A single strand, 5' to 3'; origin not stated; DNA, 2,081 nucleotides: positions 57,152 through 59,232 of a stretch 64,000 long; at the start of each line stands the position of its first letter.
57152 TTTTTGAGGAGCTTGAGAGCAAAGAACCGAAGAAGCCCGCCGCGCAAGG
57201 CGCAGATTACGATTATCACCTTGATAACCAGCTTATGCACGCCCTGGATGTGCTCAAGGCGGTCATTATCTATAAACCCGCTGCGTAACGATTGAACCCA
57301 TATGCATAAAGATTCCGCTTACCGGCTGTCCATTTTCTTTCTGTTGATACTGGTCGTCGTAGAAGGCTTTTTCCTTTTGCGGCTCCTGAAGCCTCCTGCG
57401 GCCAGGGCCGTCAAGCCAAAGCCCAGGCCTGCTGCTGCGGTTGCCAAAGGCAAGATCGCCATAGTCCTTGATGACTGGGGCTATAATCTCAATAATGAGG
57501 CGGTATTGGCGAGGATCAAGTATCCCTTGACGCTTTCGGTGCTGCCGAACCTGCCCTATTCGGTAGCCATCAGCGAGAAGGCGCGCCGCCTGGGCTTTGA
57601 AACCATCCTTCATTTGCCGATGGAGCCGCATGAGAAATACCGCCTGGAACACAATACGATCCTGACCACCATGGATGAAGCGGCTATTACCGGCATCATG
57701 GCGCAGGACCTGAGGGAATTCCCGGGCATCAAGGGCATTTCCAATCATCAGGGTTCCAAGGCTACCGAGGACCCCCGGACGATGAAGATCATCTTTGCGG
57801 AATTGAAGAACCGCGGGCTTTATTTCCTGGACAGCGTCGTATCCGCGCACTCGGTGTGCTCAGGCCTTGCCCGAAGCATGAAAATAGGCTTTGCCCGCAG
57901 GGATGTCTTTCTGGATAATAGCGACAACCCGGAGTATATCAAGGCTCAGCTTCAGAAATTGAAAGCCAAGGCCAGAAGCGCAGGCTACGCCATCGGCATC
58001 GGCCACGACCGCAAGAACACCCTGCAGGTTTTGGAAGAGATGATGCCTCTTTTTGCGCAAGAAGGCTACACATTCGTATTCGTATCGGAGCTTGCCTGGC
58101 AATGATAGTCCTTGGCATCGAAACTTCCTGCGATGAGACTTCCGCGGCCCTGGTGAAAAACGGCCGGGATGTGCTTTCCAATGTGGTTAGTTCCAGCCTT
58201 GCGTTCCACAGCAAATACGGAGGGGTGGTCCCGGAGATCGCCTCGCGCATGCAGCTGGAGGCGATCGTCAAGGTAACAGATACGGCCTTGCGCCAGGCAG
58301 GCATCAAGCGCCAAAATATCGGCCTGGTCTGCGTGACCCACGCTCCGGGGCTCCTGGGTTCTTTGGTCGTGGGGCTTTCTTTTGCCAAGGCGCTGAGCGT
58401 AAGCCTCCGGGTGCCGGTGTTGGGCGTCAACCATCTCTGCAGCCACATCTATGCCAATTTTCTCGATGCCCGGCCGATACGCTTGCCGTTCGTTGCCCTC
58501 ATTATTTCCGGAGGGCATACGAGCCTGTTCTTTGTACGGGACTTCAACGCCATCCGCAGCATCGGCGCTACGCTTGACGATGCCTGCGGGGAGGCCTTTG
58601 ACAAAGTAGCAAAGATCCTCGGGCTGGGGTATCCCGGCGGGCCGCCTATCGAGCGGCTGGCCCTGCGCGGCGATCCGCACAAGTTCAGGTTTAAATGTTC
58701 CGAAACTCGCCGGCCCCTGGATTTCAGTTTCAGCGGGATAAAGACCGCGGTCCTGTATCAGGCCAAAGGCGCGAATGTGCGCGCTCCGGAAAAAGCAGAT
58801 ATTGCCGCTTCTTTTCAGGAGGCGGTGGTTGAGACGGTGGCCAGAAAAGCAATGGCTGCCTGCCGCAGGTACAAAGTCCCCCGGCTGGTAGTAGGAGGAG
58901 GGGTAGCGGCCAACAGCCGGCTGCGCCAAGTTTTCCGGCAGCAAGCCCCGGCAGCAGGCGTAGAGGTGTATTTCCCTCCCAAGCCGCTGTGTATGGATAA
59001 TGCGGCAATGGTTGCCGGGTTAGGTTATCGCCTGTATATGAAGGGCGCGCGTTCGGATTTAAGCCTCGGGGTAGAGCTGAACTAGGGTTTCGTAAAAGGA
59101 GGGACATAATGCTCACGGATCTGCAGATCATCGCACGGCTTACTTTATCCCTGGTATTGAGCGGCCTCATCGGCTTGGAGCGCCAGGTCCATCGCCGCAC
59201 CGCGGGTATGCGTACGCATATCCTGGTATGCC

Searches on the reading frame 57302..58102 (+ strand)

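Call 6: search_protein_families(library=pfam, proteins=[window:57302-58102:+], max_evalue=0.01)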
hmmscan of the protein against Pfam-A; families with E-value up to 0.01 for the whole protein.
window:57302-58102:+ (267 aa): 1 family
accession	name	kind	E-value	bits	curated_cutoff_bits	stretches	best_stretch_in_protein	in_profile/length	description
PF04748.18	Polysacc_deac_2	-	1.3e-69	234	27.5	1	54-264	1-211/212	Divergent polysaccharide deacetylase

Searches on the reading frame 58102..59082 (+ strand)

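Call 6: search_protein_families(library=pfam, proteins=[window:58102-59082:+], max_evalue=0.01)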
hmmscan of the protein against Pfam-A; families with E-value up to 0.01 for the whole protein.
window:58102-59082:+ (327 aa): 4 families
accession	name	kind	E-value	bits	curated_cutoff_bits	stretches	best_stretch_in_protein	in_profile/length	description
PF00814.31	TsaD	-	4.5e-86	289.3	24.8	1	24-305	2-263/264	tRNA N6-adenosine threonylcarbamoyltransferase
PF22521.2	HypF_C_2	-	3.5e-09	37.2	27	1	157-295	91-230/241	Carbamoyltransferase, Kae1-like Domain, second subdomain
PF02543.21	Carbam_trans_N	-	1.3e-05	25.3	24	1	194-285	234-327/346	Carbamoyltransferase N-terminus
PF01869.26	BcrAD_BadFG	-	0.0094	15.9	31.5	0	13-81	10-70/271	BadF/BadG/BcrA/BcrD ATPase family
